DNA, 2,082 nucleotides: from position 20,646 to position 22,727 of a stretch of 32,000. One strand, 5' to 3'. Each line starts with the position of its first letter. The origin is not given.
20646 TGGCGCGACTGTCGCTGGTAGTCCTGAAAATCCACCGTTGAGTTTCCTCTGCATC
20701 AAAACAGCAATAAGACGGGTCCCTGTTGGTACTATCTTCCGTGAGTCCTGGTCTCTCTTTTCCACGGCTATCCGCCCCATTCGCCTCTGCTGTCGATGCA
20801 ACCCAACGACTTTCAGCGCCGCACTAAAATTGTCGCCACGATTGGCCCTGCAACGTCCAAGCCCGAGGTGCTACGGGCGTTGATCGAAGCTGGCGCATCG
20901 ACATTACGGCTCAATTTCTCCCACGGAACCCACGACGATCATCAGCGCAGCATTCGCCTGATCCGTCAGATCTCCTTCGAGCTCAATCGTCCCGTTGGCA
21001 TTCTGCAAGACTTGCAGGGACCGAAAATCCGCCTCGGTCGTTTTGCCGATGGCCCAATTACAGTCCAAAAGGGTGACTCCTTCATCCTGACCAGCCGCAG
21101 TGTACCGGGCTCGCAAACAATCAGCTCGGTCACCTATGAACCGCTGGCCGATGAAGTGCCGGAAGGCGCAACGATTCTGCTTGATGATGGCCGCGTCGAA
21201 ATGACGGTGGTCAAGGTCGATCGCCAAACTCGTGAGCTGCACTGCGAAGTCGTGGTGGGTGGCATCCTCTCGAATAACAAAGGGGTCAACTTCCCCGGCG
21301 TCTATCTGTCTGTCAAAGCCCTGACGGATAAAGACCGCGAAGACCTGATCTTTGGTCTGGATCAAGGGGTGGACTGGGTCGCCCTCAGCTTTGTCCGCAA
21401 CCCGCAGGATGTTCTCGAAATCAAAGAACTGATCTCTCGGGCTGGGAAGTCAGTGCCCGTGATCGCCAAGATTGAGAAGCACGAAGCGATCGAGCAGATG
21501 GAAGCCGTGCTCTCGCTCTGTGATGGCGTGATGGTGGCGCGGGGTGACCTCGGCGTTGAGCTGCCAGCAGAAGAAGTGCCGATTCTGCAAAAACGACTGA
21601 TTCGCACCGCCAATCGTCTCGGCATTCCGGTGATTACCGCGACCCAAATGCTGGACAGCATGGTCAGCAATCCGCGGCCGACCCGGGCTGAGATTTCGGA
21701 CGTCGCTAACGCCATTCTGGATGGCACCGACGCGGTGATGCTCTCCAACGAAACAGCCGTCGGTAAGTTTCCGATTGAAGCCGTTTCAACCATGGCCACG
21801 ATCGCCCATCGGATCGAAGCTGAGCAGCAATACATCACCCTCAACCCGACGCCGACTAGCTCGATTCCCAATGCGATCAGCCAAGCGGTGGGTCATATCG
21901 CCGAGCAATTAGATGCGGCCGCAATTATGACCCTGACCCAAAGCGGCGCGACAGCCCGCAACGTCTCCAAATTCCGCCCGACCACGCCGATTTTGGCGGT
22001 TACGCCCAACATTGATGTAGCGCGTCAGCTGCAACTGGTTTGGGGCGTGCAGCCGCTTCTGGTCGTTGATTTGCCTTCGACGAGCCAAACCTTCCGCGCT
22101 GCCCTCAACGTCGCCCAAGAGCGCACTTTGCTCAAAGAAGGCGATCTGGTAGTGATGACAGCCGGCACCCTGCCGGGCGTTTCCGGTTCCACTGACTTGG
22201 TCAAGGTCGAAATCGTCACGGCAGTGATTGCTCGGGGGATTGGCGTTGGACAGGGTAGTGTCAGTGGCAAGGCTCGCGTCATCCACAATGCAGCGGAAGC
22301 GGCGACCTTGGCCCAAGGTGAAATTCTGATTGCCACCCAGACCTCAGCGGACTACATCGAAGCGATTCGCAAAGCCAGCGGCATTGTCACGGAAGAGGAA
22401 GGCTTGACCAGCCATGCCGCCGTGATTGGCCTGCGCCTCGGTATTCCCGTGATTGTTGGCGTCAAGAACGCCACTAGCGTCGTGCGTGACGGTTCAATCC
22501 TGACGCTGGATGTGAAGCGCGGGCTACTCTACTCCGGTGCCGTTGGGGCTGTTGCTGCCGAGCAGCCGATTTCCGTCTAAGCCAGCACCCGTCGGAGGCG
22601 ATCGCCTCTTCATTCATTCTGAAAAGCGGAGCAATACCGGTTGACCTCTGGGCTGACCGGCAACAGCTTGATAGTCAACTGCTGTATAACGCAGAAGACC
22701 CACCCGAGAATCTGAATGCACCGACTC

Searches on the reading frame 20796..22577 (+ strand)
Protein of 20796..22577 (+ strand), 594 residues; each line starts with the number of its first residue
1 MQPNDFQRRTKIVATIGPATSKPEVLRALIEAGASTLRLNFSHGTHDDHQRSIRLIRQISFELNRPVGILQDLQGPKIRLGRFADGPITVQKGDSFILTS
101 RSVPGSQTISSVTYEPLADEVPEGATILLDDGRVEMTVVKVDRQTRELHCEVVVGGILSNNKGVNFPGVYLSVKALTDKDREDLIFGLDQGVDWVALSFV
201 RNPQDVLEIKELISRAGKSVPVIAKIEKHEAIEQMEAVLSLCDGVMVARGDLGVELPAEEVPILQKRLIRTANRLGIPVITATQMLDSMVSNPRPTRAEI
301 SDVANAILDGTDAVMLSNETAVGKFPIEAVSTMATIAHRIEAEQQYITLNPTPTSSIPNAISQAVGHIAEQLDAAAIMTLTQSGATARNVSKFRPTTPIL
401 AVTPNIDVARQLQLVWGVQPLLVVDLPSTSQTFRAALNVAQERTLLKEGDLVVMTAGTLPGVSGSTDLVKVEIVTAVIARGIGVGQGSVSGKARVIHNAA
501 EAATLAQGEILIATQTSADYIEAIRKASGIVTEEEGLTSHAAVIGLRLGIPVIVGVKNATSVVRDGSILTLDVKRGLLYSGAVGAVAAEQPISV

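Call 94: search_protein_families(library=pfam, proteins=[window:20796-22577:+], max_evalue=0.0001)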
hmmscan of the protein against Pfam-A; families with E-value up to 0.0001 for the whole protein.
window:20796-22577:+ (594 aa): 3 families
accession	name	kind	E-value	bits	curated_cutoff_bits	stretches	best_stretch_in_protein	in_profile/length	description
PF00224.27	PK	-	1.1e-120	403.1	30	1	8-330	2-328/328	Pyruvate kinase, barrel domain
PF02887.21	PK_C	-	1.9e-37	128.2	28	1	359-471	1-113/114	Pyruvate kinase, alpha/beta domain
PF00391.29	PEP-utilizers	-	5.9e-23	80.7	23.1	1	506-576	2-72/72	PEP-utilising enzyme, mobile domain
